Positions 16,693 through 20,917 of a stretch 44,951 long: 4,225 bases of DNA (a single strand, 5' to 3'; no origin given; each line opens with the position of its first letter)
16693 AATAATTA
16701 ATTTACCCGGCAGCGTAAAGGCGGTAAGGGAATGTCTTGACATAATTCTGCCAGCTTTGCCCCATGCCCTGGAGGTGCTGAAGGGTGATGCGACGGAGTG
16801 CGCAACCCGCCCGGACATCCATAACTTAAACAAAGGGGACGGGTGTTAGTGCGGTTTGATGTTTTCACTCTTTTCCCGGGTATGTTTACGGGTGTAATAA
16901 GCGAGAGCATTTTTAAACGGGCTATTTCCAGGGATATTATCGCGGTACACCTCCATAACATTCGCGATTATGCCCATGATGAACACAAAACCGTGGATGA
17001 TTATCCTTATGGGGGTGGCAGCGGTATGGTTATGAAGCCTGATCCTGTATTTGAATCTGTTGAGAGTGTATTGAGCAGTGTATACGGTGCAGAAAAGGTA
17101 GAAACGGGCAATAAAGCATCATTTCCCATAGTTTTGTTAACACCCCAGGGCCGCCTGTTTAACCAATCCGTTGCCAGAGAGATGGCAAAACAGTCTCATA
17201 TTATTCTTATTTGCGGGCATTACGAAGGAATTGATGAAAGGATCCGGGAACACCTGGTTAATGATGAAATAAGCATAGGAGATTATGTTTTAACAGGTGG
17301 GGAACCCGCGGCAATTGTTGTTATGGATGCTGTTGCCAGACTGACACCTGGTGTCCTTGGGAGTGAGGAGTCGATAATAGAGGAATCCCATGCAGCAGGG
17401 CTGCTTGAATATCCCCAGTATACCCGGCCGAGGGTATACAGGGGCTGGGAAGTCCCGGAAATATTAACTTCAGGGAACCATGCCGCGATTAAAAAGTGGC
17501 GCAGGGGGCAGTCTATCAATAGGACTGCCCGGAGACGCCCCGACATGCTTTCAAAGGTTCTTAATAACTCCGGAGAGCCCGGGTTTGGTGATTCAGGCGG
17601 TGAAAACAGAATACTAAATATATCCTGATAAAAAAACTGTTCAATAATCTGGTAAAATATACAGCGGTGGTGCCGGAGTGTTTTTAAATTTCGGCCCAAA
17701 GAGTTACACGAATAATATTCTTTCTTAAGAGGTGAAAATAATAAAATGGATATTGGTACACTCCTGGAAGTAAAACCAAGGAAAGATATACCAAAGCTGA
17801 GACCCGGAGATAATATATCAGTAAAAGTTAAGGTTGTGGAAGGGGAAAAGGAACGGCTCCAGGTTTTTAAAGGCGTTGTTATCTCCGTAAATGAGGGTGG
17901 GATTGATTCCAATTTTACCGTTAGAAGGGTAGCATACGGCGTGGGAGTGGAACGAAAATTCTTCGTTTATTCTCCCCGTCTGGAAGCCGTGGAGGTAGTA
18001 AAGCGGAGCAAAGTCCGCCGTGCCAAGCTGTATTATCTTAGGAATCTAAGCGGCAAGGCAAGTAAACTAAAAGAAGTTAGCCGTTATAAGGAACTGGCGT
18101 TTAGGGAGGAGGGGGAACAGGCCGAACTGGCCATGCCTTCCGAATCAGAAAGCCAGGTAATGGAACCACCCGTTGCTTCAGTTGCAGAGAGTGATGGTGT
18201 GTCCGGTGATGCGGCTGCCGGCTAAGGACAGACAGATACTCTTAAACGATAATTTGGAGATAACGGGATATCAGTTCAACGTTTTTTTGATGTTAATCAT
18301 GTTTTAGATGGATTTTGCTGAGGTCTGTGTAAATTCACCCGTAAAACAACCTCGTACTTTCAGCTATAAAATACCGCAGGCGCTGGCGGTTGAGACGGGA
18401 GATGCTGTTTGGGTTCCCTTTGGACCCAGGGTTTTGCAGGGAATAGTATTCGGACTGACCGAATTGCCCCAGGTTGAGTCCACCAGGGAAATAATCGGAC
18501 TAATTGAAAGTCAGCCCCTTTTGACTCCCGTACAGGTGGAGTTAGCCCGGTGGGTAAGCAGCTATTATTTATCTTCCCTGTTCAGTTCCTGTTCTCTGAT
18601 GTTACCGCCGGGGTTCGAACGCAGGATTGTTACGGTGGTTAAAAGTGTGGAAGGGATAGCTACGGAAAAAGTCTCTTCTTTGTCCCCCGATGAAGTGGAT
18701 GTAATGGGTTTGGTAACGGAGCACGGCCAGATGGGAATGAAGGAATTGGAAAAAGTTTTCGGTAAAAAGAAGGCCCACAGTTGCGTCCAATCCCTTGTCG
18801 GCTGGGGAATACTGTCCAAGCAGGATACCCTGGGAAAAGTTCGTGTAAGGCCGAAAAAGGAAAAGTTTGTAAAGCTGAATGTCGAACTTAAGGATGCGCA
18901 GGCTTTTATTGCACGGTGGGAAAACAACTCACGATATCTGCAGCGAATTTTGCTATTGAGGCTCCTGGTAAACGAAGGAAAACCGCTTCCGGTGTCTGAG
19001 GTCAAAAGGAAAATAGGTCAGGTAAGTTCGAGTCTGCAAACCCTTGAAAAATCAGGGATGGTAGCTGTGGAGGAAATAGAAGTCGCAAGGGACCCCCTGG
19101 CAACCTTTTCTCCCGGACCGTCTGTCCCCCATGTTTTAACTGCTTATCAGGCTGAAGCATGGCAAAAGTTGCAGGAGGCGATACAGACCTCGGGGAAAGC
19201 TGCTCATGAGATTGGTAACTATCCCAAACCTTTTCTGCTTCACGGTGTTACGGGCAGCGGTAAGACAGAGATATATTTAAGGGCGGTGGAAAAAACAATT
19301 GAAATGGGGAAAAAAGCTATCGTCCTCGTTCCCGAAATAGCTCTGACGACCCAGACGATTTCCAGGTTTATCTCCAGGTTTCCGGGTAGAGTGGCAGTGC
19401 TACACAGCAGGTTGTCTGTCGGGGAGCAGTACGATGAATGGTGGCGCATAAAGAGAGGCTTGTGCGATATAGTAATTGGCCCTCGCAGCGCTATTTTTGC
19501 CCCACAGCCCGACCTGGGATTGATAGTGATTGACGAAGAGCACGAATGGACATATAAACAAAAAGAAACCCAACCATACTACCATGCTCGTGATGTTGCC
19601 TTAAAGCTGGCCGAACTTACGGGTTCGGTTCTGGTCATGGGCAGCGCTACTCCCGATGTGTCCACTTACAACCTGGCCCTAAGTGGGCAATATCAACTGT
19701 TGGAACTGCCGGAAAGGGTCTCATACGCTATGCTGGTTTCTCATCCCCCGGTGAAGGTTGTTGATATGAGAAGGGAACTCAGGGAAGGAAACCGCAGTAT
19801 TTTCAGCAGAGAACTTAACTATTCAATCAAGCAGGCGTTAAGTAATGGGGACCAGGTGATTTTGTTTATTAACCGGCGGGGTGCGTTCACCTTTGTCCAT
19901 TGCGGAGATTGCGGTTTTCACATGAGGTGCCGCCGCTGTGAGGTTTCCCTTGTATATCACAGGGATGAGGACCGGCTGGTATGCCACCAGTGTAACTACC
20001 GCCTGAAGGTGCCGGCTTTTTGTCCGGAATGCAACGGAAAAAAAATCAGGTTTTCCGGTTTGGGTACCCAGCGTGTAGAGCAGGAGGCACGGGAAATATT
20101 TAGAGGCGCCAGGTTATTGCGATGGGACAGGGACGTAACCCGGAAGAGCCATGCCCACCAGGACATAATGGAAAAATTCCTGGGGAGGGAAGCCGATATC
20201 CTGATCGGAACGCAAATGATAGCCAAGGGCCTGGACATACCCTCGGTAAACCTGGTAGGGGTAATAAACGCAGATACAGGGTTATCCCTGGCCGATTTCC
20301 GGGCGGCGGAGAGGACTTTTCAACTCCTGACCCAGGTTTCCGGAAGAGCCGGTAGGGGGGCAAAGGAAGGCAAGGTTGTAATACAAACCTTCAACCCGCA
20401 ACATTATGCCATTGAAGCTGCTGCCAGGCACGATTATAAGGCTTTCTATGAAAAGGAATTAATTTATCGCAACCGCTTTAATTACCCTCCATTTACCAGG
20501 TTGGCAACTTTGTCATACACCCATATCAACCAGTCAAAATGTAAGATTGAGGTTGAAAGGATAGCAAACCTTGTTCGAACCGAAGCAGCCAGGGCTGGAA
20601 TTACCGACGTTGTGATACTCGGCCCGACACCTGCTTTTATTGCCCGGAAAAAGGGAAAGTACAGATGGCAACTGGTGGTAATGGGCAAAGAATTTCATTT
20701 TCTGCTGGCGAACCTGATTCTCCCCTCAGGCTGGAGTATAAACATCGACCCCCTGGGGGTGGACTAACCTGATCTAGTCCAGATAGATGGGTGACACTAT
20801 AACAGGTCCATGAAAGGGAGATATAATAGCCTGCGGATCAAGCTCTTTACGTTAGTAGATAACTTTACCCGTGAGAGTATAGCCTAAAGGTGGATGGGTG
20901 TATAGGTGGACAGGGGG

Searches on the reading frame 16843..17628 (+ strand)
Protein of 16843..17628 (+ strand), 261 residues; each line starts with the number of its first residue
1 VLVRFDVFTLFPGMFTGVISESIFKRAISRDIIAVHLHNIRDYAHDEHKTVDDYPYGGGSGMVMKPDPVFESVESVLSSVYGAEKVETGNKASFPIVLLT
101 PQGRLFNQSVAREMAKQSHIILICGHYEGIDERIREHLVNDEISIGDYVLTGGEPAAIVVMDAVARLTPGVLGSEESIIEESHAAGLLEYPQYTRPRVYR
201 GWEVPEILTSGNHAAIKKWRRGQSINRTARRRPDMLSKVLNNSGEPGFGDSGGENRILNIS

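Call 9: search_protein_families(library=pfam, proteins=[window:16843-17628:+], max_evalue=0.00001)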
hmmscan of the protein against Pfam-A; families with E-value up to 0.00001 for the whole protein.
window:16843-17628:+ (261 aa): 1 family
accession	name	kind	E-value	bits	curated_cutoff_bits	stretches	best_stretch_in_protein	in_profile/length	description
PF01746.26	tRNA_m1G_MT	-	6.7e-63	212.4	27.3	1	25-233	2-195/195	tRNA (Guanine-1)-methyltransferase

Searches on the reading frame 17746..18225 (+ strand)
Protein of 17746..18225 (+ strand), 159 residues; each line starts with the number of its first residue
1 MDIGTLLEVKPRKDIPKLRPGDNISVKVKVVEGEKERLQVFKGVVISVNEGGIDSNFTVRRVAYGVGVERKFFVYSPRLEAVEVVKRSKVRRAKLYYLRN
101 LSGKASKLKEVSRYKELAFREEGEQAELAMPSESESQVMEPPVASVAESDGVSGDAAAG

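Call 9: search_protein_families(library=pfam, proteins=[window:17746-18225:+], max_evalue=0.00001)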
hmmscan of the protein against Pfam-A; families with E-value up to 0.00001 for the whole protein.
window:17746-18225:+ (159 aa): 1 family
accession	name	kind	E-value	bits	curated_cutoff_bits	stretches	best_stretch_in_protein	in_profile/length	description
PF01245.26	Ribosomal_L19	-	5.2e-42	142.7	22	1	11-110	11-110/111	Ribosomal protein L19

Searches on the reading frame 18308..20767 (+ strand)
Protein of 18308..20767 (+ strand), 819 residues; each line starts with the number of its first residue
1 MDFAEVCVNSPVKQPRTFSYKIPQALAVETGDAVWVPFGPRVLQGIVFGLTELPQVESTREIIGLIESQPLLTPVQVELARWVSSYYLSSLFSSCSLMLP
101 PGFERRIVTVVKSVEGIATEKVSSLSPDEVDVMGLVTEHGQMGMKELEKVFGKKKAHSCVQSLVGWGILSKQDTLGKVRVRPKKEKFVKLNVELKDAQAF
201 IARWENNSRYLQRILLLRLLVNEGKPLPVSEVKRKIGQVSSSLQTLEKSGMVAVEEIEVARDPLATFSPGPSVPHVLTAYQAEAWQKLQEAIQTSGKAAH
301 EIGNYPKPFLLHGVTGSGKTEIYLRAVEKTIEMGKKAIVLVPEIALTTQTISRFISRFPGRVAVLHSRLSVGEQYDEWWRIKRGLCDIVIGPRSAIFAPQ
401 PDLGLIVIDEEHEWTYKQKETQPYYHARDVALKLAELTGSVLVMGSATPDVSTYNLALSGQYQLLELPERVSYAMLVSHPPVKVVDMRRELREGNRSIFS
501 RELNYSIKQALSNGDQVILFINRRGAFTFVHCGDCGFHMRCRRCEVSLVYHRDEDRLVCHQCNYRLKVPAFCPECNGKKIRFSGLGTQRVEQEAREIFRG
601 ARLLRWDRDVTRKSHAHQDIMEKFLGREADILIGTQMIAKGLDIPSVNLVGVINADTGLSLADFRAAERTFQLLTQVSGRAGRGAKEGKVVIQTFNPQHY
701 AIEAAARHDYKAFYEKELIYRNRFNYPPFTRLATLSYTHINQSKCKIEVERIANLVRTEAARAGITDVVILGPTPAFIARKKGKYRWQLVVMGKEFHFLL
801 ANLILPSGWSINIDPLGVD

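Call 9: search_protein_families(library=pfam, proteins=[window:18308-20767:+], max_evalue=0.00001)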
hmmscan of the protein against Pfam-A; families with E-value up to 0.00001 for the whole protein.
window:18308-20767:+ (819 aa): 6 families
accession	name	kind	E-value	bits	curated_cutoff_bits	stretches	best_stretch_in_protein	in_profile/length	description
PF17764.6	PriA_3primeBD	-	3.2e-22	78.6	22.7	1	5-100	1-96/96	3'DNA-binding domain (3'BD)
PF00270.35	DEAD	-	9.5e-17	61.7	26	1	307-452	15-162/167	DEAD/DEAH box helicase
PF04851.21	ResIII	-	4.2e-15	56.5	22.5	1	276-432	3-148/164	Type III restriction enzyme, res subunit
PF18074.6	PriA_C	-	4.6e-13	50.2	26.9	1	728-799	1-72/95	Primosomal protein N C-terminal domain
PF00271.37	Helicase_C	-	6.8e-11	42.8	23.5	1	612-683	49-108/110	Helicase conserved C-terminal domain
PF18319.7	Zn_ribbon_PriA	-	1.1e-08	35.3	26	1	541-565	1-25/27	PriA DNA helicase Cys-rich region (CRR) domain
